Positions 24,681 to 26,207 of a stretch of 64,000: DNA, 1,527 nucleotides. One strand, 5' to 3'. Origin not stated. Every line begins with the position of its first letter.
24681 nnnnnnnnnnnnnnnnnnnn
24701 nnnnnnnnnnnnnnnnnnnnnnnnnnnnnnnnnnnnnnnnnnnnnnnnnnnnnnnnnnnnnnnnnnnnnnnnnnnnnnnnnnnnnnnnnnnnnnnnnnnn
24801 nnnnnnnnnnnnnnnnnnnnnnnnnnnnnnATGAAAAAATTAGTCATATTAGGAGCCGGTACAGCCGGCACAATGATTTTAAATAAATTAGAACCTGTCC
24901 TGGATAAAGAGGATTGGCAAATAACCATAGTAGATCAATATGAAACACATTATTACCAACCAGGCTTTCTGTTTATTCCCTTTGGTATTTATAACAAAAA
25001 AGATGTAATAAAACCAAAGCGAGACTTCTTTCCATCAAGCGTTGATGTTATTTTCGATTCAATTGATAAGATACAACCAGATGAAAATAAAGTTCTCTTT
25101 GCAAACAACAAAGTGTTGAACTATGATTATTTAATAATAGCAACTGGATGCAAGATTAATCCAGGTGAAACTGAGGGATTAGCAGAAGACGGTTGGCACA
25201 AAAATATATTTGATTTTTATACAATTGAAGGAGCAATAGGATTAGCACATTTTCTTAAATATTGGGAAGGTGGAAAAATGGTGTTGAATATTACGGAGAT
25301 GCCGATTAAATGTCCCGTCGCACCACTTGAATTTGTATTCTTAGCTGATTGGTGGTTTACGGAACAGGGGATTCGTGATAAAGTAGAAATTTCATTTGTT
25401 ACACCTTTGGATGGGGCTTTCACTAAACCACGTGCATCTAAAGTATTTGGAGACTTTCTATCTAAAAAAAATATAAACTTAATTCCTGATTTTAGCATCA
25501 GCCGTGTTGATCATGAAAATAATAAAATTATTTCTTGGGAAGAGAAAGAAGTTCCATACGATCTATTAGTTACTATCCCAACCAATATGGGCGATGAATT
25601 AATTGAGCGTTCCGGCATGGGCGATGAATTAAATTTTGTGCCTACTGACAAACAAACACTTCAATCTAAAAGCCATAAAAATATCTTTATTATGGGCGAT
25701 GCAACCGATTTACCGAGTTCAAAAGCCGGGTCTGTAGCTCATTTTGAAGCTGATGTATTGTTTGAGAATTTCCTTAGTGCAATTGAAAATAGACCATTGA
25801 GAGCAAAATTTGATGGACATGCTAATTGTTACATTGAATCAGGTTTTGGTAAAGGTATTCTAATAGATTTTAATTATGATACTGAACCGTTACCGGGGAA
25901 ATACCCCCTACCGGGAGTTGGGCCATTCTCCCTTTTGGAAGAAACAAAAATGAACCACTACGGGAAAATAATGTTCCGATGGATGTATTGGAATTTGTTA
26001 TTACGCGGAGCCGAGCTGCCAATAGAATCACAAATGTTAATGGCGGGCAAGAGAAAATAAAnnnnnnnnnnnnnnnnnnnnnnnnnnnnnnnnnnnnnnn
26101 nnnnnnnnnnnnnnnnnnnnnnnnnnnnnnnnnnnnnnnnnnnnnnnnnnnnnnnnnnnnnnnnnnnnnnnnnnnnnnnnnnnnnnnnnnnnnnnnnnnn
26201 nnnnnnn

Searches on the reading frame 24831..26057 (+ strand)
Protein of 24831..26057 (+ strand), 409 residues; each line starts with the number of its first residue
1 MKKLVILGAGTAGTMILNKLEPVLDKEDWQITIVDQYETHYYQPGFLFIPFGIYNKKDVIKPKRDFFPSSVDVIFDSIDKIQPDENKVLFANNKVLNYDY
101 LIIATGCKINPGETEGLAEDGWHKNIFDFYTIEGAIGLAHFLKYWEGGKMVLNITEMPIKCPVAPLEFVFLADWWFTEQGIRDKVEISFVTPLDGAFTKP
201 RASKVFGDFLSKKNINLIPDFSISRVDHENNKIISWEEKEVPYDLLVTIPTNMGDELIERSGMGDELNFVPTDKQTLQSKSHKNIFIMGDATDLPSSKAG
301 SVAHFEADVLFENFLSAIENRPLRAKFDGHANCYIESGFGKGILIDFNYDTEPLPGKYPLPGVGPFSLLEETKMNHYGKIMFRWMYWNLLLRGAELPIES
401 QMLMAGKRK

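Call 3: search_protein_families(library=pfam, proteins=[window:24831-26057:+], max_evalue=0.1)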
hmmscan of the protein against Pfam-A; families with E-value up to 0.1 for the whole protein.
window:24831-26057:+ (409 aa): 3 families
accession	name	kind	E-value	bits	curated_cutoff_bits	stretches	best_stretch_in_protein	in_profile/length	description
PF07992.20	Pyr_redox_2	-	2.4e-12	47.3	26.1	2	3-124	2-126/291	Pyridine nucleotide-disulphide oxidoreductase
PF13454.12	NAD_binding_9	-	0.01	16.3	21.8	0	5-38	1-34/155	FAD-NAD(P)-binding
PF21706.3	FCSD_central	-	0.016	15.7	27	1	146-250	13-116/116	Sulfide dehydrogenase [flavocytochrome c] flavoprotein chain, central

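Call 4: search_protein_families(library=ncbifam, proteins=[window:24831-26057:+], max_evalue=0.1)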
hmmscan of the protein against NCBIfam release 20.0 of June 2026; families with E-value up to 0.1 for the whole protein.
window:24831-26057:+ (409 aa): 9 families
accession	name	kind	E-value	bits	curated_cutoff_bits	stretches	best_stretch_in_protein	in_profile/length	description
NF049943.1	SQR_III_seleno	exception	8.1e-202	670.5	525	1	2-408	1-406/406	type III sulfide quinone reductase, selenoprotein subtype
TIGR03169.1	Nterm_to_SelD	hypoth_equivalog_domain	4.1e-15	56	310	1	4-324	2-317/365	pyridine nucleotide-disulfide oxidoreductase family protein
TIGR02374.1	nitri_red_nirB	equivalog_domain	1.4e-06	27.1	578.35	1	4-107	1-106/794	nitrite reductase large subunit NirB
NF042949.2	3PPDioc_HcaD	equivalog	9.1e-05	21.4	450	1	2-108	2-109/386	3-phenylpropionate/cinnamic acid dioxygenase ferredoxin--NAD(+) reductase subunit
TIGR03385.1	CoA_CoA_reduc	equivalog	0.00016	20.6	578.8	1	3-123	1-129/439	CoA-disulfide reductase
NF003437.0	PRK04965.1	equivalog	0.0009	18.3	392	0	2-108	3-110/378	NADH:flavorubredoxin reductase NorW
NF011565.0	PRK14989.1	subfamily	0.0034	15.5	883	1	3-108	5-112/847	nitrite reductase large subunit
TIGR04369.1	fusion_not_SelD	hypoth_equivalog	0.03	12.4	700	0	29-112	25-108/701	oxidoreductase/SelD-related fusion protein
NF007286.0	PRK09754.1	equivalog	0.076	11.8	447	0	4-111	6-114/400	phenylpropionate dioxygenase ferredoxin reductase subunit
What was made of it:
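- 24831..26060 (+): Type III sulfide:quinone oxidoreductase. Its start codon overlaps the regulator's stop codon. NF049943 670.5 bits against a cut-off of 525 (call 4).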
